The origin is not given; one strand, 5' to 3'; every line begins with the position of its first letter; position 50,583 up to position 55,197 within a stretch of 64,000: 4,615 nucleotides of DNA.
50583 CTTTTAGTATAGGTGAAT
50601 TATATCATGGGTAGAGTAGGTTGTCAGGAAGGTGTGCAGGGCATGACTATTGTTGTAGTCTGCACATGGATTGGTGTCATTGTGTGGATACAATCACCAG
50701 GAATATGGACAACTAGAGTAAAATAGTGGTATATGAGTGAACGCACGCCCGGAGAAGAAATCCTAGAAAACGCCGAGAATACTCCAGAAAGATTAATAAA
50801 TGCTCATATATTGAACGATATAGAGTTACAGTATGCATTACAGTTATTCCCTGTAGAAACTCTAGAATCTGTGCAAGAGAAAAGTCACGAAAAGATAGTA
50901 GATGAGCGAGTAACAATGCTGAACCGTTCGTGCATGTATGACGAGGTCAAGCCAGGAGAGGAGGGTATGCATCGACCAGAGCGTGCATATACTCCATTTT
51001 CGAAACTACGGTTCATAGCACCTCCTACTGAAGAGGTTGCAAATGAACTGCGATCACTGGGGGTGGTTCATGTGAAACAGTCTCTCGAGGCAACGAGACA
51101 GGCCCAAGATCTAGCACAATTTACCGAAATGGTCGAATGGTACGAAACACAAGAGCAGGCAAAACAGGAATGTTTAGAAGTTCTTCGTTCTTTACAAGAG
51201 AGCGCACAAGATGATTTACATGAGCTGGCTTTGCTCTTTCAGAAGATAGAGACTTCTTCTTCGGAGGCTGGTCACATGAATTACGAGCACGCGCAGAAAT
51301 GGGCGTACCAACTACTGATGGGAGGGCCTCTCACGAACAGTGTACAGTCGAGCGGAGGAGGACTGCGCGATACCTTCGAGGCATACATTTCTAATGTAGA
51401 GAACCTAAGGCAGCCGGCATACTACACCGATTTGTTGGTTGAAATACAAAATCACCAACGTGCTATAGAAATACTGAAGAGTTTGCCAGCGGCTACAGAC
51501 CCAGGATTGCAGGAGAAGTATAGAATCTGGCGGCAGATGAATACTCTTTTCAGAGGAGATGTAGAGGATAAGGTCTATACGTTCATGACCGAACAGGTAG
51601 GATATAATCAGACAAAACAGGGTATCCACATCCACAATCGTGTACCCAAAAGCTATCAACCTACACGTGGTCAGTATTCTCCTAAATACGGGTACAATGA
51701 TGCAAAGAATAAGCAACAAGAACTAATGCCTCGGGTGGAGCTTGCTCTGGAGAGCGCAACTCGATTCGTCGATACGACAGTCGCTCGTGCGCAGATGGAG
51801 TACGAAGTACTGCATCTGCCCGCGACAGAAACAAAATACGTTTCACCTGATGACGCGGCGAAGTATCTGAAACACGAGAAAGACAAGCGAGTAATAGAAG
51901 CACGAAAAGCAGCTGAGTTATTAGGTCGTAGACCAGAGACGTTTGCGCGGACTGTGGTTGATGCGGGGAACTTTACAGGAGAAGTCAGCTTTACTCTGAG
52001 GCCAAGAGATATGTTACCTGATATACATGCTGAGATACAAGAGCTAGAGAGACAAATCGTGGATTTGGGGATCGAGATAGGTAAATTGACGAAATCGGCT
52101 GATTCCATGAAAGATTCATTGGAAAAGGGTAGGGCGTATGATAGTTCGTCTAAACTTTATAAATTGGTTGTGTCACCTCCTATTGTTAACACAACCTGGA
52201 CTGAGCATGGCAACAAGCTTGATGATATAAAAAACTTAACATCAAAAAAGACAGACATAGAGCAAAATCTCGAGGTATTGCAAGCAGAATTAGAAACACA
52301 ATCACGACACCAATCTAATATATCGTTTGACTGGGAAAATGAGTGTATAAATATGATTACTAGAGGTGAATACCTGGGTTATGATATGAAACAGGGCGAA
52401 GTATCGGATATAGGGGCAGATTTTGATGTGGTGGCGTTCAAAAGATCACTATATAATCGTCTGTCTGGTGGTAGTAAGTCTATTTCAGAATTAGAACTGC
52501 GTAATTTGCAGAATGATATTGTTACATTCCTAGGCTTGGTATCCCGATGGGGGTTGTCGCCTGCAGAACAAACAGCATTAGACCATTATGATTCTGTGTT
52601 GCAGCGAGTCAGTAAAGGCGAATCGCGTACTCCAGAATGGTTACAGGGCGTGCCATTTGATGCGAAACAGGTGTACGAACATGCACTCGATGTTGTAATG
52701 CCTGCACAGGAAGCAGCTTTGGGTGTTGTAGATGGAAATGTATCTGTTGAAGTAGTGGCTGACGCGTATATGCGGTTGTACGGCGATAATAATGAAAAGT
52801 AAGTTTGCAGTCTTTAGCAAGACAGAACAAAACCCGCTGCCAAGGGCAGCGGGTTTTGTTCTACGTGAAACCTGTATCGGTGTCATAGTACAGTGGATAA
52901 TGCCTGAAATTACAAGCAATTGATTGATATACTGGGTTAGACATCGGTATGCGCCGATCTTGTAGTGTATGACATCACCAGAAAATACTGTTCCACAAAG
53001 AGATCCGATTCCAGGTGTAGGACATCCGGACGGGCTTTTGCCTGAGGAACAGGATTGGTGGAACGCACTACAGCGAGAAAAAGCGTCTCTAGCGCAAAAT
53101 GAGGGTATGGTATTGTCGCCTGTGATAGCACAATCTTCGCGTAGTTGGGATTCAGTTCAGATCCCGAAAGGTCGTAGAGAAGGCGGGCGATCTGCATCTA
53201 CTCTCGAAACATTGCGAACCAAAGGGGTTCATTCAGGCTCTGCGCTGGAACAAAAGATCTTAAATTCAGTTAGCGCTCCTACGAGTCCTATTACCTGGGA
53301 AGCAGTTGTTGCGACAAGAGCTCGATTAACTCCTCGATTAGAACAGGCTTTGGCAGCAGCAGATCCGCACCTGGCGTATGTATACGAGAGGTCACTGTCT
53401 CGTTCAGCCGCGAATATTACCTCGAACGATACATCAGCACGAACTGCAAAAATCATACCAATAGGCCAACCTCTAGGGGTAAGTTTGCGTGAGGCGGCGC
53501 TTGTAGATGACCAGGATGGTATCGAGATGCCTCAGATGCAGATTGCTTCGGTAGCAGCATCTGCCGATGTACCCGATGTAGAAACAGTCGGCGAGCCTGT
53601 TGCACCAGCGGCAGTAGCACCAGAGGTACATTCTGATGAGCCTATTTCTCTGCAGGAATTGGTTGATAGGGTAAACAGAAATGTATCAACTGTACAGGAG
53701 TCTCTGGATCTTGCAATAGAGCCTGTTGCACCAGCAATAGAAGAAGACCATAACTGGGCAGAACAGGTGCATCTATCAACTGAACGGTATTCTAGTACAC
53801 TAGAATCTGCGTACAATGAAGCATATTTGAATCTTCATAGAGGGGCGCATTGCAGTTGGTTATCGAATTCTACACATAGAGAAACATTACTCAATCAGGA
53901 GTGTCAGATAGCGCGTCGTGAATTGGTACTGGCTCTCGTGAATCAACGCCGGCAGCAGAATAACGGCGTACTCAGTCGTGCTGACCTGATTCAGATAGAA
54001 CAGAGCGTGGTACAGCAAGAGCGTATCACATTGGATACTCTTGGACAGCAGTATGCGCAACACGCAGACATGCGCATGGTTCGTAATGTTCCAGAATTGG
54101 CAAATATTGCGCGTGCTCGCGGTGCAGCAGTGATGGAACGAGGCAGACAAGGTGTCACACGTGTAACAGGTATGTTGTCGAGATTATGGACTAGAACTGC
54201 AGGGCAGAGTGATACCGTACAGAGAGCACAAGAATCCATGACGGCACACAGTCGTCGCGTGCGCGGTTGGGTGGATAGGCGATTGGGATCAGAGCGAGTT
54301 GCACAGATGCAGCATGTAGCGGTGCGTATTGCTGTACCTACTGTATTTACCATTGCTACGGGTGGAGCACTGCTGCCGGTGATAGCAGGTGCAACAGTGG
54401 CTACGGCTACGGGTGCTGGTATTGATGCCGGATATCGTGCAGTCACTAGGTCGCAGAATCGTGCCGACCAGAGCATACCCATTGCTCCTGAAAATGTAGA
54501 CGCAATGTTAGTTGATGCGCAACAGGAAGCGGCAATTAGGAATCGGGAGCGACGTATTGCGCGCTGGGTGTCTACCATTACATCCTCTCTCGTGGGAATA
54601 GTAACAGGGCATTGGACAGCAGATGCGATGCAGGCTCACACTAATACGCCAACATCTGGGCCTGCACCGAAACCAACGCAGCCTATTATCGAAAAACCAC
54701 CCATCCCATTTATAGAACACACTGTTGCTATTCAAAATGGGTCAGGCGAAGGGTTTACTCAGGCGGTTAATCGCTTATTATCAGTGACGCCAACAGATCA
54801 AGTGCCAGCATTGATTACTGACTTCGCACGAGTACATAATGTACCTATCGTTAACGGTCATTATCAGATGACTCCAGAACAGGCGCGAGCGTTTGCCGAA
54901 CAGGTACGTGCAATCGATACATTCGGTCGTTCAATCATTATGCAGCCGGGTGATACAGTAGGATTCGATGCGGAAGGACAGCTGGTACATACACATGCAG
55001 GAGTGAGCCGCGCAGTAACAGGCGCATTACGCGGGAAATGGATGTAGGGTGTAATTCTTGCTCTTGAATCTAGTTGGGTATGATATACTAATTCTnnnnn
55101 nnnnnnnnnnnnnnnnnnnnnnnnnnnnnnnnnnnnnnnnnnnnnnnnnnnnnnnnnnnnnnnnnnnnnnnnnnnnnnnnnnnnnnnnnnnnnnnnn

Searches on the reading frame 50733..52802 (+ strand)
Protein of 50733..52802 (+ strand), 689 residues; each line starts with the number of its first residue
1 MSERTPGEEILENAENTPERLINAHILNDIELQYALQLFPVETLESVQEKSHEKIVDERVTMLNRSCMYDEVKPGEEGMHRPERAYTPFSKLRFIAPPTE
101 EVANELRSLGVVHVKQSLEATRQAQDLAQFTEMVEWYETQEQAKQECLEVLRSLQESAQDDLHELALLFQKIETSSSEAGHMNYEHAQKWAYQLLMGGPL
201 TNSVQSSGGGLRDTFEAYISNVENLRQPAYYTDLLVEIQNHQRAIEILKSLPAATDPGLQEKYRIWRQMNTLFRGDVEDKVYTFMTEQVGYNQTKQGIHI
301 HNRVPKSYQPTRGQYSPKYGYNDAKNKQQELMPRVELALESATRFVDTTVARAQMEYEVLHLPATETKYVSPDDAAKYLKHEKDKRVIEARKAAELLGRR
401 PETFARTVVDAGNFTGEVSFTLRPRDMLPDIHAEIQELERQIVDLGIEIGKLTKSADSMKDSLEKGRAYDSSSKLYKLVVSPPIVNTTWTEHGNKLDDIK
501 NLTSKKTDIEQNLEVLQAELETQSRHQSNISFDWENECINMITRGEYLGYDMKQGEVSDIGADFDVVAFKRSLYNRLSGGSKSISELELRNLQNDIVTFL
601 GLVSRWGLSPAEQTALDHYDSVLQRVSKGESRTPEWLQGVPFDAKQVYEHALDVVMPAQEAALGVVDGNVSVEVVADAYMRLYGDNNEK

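Call 6: search_protein_families(library=pfam, proteins=[window:50733-52802:+], max_evalue=1)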
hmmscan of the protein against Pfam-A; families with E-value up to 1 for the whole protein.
window:50733-52802:+ (689 aa): 3 families
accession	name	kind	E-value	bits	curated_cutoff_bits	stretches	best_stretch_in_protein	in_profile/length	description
PF10925.13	DUF2680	-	0.0022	18.5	25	1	426-465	7-47/57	Protein of unknown function (DUF2680)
PF10473.14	CENP-F_leu_zip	-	0.14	12.6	34.5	1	496-590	9-102/140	Leucine-rich repeats of kinetochore protein Cenp-F/LEK1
PF11138.13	DUF2911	-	0.85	9.9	27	1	485-539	83-141/145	Protein of unknown function (DUF2911)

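Call 7: search_protein_families(library=ncbifam, proteins=[window:50733-52802:+], max_evalue=1)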
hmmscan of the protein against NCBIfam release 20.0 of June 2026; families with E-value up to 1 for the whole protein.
window:50733-52802:+ (689 aa): 2 families
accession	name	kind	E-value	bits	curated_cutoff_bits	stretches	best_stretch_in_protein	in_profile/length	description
NF010703.0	PRK14103.1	equivalog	0.042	13.3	320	0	374-425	3-50/256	trans-aconitate 2-methyltransferase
NF045487.1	ASRP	equivalog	0.19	10.3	300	1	426-529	149-229/593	archaea-specific SMC-related protein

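Call 54: search_protein_families(library=phrogs, proteins=[window:50733-52802:+], max_evalue=0.1)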
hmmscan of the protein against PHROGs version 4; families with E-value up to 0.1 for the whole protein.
window:50733-52802:+ (689 aa): 2 families
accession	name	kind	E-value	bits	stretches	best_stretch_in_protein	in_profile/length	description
phrog_8323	-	unknown function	0.016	14.7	0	99-183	397-479/623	-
phrog_7825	-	unknown function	0.06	14.1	0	138-237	9-111/173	-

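Call 55: search_protein_families(library=padloc, proteins=[window:50733-52802:+], max_evalue=0.1)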
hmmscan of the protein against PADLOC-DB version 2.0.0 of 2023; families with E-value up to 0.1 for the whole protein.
window:50733-52802:+ (689 aa): 2 families
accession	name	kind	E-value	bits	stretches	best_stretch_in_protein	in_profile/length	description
PDLC00256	LmuB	-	0.0056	13.4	1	429-537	324-427/563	AAA ATPase domain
PDLC03865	LmuB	-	0.052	9.7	1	429-531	391-494/1007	-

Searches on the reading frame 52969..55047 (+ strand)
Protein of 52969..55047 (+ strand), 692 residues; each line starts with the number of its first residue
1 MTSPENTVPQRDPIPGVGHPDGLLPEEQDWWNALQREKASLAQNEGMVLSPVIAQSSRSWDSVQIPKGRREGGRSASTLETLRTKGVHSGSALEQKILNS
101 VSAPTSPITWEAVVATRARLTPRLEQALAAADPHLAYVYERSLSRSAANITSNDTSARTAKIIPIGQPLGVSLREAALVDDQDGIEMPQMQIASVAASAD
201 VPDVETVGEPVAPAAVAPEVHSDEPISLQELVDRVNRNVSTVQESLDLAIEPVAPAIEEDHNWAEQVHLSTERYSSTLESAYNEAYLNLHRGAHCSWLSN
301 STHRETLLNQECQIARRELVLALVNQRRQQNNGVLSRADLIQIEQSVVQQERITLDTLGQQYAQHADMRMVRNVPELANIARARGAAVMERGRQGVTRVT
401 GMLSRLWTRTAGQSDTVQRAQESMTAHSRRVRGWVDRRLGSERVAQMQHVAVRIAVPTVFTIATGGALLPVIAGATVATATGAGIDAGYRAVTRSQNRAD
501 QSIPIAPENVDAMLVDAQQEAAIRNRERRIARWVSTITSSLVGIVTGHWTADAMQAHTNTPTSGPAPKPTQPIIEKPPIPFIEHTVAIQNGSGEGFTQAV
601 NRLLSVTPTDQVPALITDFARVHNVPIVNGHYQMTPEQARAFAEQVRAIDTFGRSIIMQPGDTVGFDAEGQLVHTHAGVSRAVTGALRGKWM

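Call 6: search_protein_families(library=pfam, proteins=[window:52969-55047:+], max_evalue=1)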
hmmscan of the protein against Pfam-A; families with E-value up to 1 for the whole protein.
window:52969-55047:+ (692 aa): 0 families

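Call 7: search_protein_families(library=ncbifam, proteins=[window:52969-55047:+], max_evalue=1)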
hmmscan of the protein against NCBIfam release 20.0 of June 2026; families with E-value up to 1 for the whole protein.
window:52969-55047:+ (692 aa): 0 families

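Call 17: search_solved_structures(query=window:52969-55047:+, max_evalue=1)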
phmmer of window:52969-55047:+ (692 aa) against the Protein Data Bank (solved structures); distinct sequences matched with E-value up to 1: 0.

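Call 39: find_homologous_proteins(query=window:52969-55047:+, max_evalue=0.01)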
Query window:52969-55047:+ (692 aa): 1 proteins with E <= 0.01 among 8000 candidates.
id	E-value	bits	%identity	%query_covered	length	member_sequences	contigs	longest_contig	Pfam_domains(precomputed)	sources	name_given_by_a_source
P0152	0.0e+0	1514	100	100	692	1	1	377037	-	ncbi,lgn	-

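Call 54: search_protein_families(library=phrogs, proteins=[window:52969-55047:+], max_evalue=0.1)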
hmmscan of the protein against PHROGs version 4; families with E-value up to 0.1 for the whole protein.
window:52969-55047:+ (692 aa): 0 families

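Call 55: search_protein_families(library=padloc, proteins=[window:52969-55047:+], max_evalue=0.1)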
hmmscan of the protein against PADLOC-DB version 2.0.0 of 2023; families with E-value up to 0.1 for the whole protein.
window:52969-55047:+ (692 aa): 0 families
